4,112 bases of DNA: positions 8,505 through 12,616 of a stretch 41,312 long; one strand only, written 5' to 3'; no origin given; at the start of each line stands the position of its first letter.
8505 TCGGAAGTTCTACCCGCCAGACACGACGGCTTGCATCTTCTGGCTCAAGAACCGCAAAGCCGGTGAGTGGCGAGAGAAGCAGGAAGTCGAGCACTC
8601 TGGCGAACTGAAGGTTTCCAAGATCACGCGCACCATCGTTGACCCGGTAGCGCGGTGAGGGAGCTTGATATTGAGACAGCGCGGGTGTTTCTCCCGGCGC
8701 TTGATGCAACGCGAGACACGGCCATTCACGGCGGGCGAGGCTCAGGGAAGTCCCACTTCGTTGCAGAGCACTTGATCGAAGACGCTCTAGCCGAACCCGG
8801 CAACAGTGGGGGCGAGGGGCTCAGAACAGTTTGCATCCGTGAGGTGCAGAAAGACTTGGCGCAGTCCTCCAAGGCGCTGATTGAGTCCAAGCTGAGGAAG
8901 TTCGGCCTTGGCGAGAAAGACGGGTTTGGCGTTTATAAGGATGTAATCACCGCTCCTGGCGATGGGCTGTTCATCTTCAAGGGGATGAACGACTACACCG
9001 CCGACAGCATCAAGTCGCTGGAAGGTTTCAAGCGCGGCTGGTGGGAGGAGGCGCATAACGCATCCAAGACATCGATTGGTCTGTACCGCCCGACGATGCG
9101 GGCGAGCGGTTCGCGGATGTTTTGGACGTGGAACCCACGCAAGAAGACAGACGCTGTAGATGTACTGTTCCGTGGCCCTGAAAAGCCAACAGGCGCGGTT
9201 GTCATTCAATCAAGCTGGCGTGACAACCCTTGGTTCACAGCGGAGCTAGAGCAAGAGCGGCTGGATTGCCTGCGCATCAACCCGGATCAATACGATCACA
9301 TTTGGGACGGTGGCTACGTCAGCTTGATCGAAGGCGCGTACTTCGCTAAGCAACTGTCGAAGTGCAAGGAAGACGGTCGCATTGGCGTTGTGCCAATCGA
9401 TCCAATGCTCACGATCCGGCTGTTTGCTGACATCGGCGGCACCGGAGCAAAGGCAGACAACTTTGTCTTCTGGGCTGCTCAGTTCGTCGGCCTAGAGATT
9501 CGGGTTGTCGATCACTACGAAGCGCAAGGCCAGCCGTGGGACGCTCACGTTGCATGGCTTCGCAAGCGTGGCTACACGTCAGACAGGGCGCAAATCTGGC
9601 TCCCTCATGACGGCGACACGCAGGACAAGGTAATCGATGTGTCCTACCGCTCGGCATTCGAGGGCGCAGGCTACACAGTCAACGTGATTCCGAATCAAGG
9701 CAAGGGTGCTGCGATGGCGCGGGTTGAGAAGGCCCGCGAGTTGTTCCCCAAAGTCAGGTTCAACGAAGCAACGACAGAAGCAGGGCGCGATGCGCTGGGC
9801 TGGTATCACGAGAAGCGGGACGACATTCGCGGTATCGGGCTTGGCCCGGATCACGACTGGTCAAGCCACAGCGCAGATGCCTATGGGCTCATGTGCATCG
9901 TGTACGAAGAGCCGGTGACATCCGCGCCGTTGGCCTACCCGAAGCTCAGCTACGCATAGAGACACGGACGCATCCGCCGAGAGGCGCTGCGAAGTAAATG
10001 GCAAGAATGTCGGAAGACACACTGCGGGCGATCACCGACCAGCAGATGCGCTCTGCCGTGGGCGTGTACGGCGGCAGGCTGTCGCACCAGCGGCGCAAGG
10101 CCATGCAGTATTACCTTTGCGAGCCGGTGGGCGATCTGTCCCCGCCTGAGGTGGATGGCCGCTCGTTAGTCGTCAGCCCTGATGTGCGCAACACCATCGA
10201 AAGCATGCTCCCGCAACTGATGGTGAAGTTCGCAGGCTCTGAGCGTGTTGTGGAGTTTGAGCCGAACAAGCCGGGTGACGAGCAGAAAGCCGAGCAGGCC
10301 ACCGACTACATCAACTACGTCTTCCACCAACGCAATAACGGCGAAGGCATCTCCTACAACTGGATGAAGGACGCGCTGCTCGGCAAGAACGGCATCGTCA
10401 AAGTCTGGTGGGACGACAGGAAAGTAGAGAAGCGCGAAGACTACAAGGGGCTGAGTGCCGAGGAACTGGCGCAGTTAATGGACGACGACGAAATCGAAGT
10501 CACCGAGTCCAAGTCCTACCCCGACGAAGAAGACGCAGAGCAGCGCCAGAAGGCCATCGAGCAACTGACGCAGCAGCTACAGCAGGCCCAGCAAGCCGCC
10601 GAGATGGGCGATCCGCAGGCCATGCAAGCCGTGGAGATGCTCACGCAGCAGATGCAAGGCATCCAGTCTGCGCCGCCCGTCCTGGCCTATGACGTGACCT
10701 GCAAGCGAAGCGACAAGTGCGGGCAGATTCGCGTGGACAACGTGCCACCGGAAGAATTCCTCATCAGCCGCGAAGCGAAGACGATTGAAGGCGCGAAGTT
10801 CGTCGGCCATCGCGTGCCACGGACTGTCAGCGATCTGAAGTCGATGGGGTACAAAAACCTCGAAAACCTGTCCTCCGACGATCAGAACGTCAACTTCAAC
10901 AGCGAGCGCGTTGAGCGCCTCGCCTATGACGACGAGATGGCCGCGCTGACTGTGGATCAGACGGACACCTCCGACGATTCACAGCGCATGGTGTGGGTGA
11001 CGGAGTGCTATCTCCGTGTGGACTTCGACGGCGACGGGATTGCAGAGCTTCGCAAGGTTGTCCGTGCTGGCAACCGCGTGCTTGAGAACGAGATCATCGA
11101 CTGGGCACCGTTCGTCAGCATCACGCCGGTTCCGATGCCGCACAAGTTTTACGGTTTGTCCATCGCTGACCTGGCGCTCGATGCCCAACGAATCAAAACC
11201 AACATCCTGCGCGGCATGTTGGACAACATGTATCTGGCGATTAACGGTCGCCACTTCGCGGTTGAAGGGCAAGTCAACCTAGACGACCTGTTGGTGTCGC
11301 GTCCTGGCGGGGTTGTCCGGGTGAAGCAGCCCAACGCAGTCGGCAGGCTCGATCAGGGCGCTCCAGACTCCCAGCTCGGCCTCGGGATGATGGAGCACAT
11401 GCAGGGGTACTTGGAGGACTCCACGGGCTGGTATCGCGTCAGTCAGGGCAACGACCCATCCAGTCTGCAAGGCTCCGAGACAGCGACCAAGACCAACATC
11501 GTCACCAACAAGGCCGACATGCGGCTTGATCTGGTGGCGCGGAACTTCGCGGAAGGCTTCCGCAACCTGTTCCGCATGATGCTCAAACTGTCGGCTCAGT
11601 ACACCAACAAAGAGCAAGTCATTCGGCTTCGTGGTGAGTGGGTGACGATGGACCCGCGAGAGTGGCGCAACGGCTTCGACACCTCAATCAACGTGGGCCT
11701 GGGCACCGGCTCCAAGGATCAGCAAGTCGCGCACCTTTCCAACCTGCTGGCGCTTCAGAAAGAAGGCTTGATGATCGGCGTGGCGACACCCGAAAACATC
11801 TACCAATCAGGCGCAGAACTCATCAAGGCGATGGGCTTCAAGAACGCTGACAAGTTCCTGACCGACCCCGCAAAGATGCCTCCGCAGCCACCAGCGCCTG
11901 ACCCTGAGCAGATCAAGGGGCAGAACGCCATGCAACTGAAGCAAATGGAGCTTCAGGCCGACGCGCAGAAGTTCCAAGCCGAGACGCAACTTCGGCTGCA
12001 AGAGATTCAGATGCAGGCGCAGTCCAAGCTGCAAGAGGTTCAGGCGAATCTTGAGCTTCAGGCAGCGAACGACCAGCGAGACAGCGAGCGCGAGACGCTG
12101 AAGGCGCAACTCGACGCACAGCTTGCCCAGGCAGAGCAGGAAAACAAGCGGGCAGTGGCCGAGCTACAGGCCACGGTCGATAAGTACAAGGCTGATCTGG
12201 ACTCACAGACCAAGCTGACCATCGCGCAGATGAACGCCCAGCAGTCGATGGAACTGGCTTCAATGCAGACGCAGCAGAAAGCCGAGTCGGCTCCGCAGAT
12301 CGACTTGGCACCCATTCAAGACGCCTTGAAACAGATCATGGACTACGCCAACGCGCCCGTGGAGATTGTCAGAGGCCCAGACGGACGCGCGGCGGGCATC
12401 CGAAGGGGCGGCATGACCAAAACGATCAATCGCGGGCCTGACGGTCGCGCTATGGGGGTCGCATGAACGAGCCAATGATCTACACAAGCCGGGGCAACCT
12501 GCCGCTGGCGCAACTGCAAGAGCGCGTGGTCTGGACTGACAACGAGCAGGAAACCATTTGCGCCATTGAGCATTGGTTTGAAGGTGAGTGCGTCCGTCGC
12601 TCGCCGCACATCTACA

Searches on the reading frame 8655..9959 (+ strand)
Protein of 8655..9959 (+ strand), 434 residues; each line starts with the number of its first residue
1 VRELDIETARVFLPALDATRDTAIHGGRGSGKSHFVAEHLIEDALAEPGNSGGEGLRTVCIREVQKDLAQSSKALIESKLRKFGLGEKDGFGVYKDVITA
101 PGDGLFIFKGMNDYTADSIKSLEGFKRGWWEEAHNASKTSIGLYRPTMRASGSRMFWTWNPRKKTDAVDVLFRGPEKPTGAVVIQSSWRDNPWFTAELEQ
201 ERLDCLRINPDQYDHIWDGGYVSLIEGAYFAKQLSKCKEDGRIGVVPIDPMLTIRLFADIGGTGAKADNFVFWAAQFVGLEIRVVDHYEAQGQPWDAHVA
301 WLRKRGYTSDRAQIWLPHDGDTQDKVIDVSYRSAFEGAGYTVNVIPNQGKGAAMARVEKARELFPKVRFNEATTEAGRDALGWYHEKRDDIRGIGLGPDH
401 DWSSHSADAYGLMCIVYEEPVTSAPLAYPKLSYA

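Call 8: search_protein_families(library=phrogs, proteins=[window:8655-9959:+], max_evalue=0.01)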
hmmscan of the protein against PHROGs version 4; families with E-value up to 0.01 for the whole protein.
window:8655-9959:+ (434 aa): 4 families
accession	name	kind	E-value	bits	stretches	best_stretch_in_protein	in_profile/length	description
phrog_3717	-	head and packaging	5.1e-41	141.9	1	12-230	15-233/277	terminase large subunit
phrog_2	-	head and packaging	1.1e-39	137.9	1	23-419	281-596/807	terminase large subunit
phrog_2472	-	unknown function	2.1e-16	61.2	1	212-415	102-306/324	-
phrog_8711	-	head and packaging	0.0057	17.7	0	20-84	26-84/89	terminase large subunit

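Call 9: search_protein_families(library=pfam, proteins=[window:8655-9959:+], max_evalue=0.01)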
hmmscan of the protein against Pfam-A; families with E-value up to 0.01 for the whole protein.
window:8655-9959:+ (434 aa): 1 family
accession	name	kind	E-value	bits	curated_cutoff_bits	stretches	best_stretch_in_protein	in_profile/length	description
PF04466.19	Terminase_3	-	2.5e-22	79.9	23.2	1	24-219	7-200/201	Phage terminase large subunit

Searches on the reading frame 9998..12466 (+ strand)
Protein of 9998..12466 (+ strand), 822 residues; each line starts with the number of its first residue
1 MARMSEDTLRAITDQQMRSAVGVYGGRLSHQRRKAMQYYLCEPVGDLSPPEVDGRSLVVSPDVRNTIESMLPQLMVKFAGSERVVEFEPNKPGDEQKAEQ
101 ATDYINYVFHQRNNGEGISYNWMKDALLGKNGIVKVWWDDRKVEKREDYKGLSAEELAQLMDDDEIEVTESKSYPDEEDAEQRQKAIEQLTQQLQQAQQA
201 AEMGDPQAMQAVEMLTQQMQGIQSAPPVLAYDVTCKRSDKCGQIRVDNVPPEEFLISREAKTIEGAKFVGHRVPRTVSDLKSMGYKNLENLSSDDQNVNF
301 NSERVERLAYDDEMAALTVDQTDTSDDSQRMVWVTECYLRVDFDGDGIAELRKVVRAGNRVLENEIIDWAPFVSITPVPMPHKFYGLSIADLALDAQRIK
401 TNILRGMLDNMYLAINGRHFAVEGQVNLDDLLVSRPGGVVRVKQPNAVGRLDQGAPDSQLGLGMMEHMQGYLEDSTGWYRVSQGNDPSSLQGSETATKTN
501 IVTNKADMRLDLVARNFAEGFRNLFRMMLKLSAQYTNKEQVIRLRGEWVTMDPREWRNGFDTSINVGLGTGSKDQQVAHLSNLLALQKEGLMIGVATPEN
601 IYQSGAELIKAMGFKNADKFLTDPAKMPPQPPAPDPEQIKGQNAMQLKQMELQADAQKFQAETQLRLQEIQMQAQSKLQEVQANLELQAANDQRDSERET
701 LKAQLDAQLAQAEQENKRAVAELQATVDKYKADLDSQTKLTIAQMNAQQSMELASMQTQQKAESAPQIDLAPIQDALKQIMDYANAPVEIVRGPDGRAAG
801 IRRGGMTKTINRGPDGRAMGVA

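Call 8: search_protein_families(library=phrogs, proteins=[window:9998-12466:+], max_evalue=0.01)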
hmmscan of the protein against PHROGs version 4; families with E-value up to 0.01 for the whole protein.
window:9998-12466:+ (822 aa): 4 families
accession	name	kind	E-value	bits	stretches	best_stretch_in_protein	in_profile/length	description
phrog_1216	-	head and packaging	2.6e-156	523.1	1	3-719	10-690/714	portal protein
phrog_156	-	head and packaging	4.1e-16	59.5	1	238-760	142-678/681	portal protein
phrog_332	-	connector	1.9e-14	53.9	1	241-676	152-551/560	head-tail adaptor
phrog_1330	-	tail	1.7e-05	23.9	1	102-754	416-664/1361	tail protein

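Call 9: search_protein_families(library=pfam, proteins=[window:9998-12466:+], max_evalue=0.01)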
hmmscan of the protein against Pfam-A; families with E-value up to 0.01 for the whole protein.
window:9998-12466:+ (822 aa): 3 families
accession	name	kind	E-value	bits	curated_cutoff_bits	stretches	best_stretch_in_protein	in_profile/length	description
PF23899.1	SU10_portal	-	7.9e-211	702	30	1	10-651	2-593/593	Phage SU10 portal protein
PF16510.12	P22_portal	-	2.3e-05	23.6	26.1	1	408-682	314-588/594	Phage P22-like portal protein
PF01261.30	AP_endonuc_2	-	0.0028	17.8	31.1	1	136-199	14-79/249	Xylose isomerase-like TIM barrel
